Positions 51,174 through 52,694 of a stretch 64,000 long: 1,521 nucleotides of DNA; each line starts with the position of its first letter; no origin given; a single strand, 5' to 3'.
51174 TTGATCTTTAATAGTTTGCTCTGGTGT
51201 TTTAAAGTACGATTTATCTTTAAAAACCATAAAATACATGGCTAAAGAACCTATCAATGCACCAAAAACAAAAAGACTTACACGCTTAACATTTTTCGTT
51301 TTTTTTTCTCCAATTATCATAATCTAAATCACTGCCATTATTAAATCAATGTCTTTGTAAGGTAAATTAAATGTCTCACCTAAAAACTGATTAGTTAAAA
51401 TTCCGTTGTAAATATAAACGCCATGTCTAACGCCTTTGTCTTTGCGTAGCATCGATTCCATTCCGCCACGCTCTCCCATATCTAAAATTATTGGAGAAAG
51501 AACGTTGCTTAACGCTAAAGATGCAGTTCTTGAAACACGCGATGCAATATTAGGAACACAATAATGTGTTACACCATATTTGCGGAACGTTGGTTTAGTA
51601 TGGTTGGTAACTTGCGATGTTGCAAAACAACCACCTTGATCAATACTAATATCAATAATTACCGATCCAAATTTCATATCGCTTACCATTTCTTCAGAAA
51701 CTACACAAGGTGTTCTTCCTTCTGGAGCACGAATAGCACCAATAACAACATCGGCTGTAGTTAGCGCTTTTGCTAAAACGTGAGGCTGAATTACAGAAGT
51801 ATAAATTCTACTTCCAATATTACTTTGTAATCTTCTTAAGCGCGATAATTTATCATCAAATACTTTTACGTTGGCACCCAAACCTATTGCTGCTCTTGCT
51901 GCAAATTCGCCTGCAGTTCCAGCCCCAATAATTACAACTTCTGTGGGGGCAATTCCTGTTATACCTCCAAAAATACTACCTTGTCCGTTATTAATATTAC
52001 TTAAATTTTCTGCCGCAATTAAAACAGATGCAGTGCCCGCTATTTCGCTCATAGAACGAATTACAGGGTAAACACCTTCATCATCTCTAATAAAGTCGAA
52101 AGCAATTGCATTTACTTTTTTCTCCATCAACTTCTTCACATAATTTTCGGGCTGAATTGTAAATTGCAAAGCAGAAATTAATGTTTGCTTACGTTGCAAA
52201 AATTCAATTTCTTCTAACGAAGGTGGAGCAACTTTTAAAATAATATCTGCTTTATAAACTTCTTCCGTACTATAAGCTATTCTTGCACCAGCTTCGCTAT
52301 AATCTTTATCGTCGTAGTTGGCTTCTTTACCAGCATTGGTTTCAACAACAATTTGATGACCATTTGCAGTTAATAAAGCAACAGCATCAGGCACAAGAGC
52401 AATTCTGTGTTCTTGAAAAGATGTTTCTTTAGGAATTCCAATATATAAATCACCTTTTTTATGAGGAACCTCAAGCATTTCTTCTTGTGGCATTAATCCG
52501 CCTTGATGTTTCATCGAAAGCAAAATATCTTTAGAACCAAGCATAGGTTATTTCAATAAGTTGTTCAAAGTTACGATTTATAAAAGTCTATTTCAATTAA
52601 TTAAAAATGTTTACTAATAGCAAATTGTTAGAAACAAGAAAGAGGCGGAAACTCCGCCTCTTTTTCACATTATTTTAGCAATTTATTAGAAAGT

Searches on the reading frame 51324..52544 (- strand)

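Call 46: search_protein_families(library=ncbifam, proteins=[window:51324-52544:-], max_evalue=0.0001)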
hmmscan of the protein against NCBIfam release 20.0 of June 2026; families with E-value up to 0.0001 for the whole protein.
window:51324-52544:- (406 aa): 7 families
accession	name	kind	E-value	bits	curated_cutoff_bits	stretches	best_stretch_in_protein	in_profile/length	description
TIGR00518.1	alaDH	equivalog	6.1e-92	308.4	391.85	1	34-398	2-364/370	alanine dehydrogenase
NF006942.0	PRK09424.1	equivalog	1.5e-51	175.7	383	2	34-234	2-199/510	Re/Si-specific NAD(P)(+) transhydrogenase subunit alpha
TIGR00561.1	pntA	equivalog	8.3e-43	146.8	444.4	2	35-235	2-199/511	Re/Si-specific NAD(P)(+) transhydrogenase subunit alpha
NF006162.0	PRK08306.1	equivalog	2.5e-07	30.3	261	1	200-306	154-249/297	dipicolinate synthase subunit DpsA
TIGR02853.1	spore_dpaA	equivalog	1.8e-06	27.4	319.65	1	198-352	149-284/287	dipicolinic acid synthetase subunit A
TIGR01035.1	hemA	equivalog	8.3e-06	25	209.55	1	198-301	178-278/416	glutamyl-tRNA reductase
NF009201.0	PRK12549.1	subfamily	2.4e-05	23.6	235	1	194-270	123-201/286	shikimate dehydrogenase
